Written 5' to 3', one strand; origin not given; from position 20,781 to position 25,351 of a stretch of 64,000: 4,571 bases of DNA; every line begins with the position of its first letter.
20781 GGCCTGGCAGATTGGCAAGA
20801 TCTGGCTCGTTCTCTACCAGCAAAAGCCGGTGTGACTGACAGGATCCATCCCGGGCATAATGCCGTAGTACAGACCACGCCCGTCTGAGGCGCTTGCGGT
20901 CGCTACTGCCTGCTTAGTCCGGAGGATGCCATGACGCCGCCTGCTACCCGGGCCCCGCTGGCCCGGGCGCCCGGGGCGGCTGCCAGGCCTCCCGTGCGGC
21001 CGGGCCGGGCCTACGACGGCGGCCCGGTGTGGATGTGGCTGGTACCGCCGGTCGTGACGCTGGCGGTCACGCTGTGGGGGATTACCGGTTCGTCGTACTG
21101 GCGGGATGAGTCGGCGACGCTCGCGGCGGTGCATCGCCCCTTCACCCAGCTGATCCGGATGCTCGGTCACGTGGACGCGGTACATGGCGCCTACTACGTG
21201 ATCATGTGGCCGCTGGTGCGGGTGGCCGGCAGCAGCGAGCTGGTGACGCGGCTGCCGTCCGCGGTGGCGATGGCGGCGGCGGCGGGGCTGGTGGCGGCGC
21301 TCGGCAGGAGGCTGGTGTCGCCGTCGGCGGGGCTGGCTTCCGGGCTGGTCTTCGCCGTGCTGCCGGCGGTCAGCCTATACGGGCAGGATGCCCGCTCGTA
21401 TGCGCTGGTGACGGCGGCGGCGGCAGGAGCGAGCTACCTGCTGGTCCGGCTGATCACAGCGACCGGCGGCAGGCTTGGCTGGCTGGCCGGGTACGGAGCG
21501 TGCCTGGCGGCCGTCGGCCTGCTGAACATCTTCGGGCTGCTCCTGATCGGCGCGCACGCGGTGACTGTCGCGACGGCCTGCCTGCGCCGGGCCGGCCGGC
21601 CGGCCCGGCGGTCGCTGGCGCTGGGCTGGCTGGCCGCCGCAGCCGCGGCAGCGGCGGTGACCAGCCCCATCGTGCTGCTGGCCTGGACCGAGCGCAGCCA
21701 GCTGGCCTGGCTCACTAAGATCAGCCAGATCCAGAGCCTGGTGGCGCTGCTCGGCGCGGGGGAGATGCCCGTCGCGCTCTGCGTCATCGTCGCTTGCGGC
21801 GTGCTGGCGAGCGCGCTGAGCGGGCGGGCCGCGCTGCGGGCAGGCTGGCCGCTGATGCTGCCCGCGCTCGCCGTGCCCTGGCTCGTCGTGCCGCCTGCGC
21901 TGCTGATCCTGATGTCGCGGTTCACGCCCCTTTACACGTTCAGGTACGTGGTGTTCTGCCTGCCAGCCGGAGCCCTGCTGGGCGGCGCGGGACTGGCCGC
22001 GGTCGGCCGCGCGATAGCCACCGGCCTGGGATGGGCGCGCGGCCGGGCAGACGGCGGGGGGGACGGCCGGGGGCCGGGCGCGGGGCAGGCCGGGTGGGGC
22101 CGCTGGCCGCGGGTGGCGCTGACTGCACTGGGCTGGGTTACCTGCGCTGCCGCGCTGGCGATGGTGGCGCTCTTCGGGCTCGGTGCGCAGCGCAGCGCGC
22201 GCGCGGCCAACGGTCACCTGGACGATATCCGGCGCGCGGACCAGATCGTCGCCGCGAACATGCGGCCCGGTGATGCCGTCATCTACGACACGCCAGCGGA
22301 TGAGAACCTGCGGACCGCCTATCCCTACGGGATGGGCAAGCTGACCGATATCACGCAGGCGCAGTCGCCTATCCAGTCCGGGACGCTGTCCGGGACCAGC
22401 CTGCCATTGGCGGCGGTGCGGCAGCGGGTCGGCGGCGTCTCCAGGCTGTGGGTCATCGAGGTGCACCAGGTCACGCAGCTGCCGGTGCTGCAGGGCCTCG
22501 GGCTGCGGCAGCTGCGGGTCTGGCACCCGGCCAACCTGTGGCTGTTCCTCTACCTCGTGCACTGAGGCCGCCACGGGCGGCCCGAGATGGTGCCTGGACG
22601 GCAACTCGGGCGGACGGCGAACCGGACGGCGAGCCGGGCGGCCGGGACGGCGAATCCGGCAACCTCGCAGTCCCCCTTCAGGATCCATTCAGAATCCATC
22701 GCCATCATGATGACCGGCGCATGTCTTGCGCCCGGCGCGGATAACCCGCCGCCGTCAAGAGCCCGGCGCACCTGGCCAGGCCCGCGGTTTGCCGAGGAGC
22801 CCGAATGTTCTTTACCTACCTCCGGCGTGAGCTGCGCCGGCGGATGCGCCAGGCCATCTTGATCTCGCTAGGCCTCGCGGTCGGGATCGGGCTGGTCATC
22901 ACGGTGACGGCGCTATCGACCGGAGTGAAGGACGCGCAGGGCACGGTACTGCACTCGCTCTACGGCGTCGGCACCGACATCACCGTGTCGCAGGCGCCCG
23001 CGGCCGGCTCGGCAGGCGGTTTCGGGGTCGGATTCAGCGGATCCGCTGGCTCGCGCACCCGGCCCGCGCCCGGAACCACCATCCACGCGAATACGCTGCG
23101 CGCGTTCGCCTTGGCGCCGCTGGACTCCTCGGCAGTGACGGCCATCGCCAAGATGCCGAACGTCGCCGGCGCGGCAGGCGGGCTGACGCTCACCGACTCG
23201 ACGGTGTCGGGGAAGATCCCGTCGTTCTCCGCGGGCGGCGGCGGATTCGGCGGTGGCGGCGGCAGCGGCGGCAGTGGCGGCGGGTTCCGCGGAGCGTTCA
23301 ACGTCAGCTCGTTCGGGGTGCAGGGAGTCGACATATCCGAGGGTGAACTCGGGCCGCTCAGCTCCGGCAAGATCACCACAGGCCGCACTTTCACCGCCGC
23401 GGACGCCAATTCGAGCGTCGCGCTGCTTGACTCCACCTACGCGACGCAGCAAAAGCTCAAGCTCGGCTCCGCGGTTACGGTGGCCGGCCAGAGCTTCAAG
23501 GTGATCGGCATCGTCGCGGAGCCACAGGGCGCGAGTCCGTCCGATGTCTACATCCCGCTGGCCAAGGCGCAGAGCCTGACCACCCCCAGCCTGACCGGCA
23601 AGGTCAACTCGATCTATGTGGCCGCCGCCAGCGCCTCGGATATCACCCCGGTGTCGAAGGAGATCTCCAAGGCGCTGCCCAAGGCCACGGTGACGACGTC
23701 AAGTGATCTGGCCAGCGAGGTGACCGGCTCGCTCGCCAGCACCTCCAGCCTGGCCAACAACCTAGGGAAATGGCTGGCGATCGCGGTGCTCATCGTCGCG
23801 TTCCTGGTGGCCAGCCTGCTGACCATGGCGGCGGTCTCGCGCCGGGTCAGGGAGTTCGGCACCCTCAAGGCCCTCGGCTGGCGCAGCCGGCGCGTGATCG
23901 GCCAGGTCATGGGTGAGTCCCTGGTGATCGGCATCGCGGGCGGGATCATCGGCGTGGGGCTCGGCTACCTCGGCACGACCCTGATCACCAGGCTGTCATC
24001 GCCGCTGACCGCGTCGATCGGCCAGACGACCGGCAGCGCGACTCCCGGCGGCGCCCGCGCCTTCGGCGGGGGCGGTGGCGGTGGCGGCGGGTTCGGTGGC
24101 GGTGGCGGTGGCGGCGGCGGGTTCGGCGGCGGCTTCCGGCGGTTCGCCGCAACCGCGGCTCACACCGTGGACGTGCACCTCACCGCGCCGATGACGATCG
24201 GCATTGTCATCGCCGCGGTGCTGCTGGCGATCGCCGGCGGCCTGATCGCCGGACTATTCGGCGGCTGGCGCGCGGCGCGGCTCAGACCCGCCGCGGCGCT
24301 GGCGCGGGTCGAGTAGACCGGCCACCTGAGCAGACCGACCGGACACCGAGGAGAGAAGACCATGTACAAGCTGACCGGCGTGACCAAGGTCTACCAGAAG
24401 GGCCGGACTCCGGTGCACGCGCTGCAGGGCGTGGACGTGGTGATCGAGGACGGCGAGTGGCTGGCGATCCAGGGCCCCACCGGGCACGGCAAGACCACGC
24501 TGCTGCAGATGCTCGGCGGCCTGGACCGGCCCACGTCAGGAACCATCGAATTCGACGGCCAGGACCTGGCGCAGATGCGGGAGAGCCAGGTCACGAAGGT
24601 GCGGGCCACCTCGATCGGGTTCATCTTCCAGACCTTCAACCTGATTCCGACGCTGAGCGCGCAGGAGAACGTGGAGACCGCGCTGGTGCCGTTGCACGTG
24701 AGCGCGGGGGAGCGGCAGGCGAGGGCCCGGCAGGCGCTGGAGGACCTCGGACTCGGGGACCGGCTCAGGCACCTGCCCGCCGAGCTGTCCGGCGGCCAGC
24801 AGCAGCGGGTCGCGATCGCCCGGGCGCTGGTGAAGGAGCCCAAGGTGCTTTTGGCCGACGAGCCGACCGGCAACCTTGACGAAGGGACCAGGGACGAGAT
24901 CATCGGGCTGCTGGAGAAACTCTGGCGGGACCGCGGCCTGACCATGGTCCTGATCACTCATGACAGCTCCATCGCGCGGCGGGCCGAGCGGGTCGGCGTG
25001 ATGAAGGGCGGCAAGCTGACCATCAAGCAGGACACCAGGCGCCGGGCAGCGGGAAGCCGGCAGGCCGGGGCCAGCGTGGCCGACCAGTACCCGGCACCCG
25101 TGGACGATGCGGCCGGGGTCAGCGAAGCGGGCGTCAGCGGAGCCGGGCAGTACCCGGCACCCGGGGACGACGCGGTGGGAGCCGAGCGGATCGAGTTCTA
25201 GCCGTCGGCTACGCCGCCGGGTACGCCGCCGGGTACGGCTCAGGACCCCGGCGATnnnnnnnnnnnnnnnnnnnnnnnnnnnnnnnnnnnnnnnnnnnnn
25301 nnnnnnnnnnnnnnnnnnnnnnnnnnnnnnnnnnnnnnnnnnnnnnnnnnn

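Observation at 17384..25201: Three tandem GT-C glycosyltransferase paralogs plus an FtsX/ABC exporter appended to the hopanoid cluster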

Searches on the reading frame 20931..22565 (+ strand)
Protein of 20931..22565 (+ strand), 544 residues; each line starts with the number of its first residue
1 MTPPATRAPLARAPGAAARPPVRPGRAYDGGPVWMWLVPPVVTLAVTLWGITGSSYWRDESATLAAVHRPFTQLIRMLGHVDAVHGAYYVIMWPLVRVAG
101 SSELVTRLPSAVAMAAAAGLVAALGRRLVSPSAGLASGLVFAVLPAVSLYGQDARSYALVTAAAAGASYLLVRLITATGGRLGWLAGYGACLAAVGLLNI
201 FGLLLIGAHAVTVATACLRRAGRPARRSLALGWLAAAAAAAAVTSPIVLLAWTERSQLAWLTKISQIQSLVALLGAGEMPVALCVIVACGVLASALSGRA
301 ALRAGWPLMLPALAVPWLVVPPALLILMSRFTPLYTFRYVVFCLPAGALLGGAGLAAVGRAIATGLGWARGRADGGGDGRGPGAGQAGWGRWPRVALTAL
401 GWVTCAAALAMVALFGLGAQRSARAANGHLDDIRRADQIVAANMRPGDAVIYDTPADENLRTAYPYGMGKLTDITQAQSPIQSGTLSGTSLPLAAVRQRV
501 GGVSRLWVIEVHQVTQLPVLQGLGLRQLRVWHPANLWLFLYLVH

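Call 4: search_protein_families(library=pfam, proteins=[window:20931-22565:+], max_evalue=0.01)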
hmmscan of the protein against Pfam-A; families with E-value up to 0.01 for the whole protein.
window:20931-22565:+ (544 aa): 1 family
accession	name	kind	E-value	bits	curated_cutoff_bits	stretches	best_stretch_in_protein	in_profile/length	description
PF13231.12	PMT_2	-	2.4e-05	25.1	26.1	1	91-248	9-158/160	Dolichyl-phosphate-mannose-protein mannosyltransferase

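Call 5: search_protein_families(library=ncbifam, proteins=[window:20931-22565:+], max_evalue=0.01)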
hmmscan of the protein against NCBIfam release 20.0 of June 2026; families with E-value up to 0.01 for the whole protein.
window:20931-22565:+ (544 aa): 1 family
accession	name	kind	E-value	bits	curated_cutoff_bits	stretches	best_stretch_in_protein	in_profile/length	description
NF052499.1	MnslTaseMT1671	equivalog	9.4e-40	136.5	900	1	50-359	43-351/523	mannosyltransferase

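Call 60: search_protein_families(library=pfam, proteins=[window:20931-22565:+], max_evalue=10)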
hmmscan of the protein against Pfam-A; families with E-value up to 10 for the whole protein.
window:20931-22565:+ (544 aa): 1 family
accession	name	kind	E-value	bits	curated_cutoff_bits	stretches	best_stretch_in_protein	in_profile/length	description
PF13231.12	PMT_2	-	2.4e-05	25.1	26.1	1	91-248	9-158/160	Dolichyl-phosphate-mannose-protein mannosyltransferase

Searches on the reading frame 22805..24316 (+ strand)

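Call 4: search_protein_families(library=pfam, proteins=[window:22805-24316:+], max_evalue=0.01)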
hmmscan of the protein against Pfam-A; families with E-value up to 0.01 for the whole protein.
window:22805-24316:+ (503 aa): 2 families
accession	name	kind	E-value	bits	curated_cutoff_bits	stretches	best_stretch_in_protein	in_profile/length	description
PF12704.14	MacB_PCD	-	1.2e-15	58.8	27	1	18-289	2-206/207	MacB-like periplasmic core domain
PF02687.27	FtsX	-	1.7e-14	54.4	25.5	1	325-402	4-83/120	FtsX-like permease C-terminal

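Call 5: search_protein_families(library=ncbifam, proteins=[window:22805-24316:+], max_evalue=0.01)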
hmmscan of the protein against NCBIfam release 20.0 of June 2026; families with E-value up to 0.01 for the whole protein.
window:22805-24316:+ (503 aa): 5 families
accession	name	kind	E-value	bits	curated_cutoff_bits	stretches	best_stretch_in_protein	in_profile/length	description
TIGR03434.1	ADOP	subfamily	6.8e-18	64.2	622.3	1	189-399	125-352/803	ADOP family duplicated permease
TIGR02212.1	lolCE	equivalog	1.2e-08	34.3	362.45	1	227-406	180-354/411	lipoprotein-releasing ABC transporter permease subunit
NF007826.0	PRK10535.1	equivalog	0.00023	19.6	966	1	217-390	417-594/648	macrolide ABC transporter ATP-binding protein/permease MacB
NF038347.1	FtsX_Gpos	exception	0.00058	19.3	225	1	268-394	122-244/296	permease-like cell division protein FtsX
TIGR01185.1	devC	equivalog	0.0031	16.6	290.35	1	327-389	267-329/380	ABC transporter permease DevC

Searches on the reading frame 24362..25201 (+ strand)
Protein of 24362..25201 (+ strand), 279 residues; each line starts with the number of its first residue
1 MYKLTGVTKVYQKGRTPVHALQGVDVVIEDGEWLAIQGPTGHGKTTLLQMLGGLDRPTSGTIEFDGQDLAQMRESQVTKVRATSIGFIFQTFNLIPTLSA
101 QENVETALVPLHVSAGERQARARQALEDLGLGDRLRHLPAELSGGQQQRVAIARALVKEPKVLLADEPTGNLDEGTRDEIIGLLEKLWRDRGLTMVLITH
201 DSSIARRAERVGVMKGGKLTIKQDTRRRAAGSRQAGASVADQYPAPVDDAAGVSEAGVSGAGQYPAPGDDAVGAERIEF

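Call 4: search_protein_families(library=pfam, proteins=[window:24362-25201:+], max_evalue=0.01)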
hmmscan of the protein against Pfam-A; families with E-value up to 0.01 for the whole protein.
window:24362-25201:+ (279 aa): 2 families
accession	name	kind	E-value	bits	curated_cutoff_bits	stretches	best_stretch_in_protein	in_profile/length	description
PF00005.33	ABC_tran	-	5.4e-37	127.9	25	1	21-169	1-136/137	ABC transporter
PF13401.12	AAA_22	-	0.004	17.9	27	0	34-200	8-123/130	AAA domain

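Call 5: search_protein_families(library=ncbifam, proteins=[window:24362-25201:+], max_evalue=0.01)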
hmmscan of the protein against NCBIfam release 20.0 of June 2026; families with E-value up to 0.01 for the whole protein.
window:24362-25201:+ (279 aa): 194 families (the best 25 are shown)
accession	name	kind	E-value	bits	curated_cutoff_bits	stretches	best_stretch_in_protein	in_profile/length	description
TIGR02211.1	LolD_lipo_ex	equivalog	2.7e-64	216.7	307.75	1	3-220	3-220/221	lipoprotein-releasing ABC transporter ATP-binding protein LolD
NF007879.0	PRK10584.1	equivalog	7.4e-63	212.3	336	1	8-220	13-225/228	putative ABC transporter ATP-binding protein YbbA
NF007826.0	PRK10535.1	equivalog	5.4e-61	206.7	966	1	3-234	6-236/648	macrolide ABC transporter ATP-binding protein/permease MacB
TIGR02982.1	heterocyst_DevA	subfamily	8.1e-60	202.1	295.8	1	4-219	4-219/220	ABC exporter ATP-binding subunit, DevA family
NF008639.0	PRK11629.1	equivalog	1.5e-59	201.3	360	1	6-221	11-226/234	lipoprotein-releasing ABC transporter ATP-binding protein LolD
TIGR02673.1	FtsE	equivalog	6.2e-58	196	264.85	1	3-210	3-205/214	cell division ATP-binding protein FtsE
NF040933.2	ABC_arch_GlcV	equivalog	1.4e-57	195.2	450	1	4-220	5-221/357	glucose ABC transporter ATP-binding protein GlcV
NF038007.1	ABC_ATP_DarD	equivalog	9.9e-56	188.6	375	1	1-219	1-218/218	darobactin export ABC transporter ATP-binding protein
TIGR03608.1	L_ocin_972_ABC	subfamily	1.2e-54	184.9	254.85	1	9-211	6-203/206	putative bacteriocin export ABC transporter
TIGR02314.1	ABC_MetN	equivalog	1e-48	166.2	499.7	1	1-225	1-224/343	methionine ABC transporter ATP-binding protein MetN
TIGR03265.1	PhnT2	equivalog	1.7e-47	162.3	457.7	1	16-219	15-213/353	putative 2-aminoethylphosphonate ABC transporter ATP-binding protein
TIGR01186.1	proV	subfamily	4.3e-47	161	326.6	1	20-219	8-208/363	betaine/proline/choline family ABC transporter ATP-binding protein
TIGR04521.1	ECF_ATPase_2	equivalog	1.1e-46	159.2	330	1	4-226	3-230/279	energy-coupling factor transporter ATPase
TIGR02315.1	ABC_phnC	equivalog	1.5e-46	158.8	266.1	1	3-222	3-227/243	phosphonate ABC transporter ATP-binding protein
NF007027.0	PRK09493.1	equivalog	2.3e-45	154.8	379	1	14-221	10-216/240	glutamine ABC transporter ATP-binding protein GlnQ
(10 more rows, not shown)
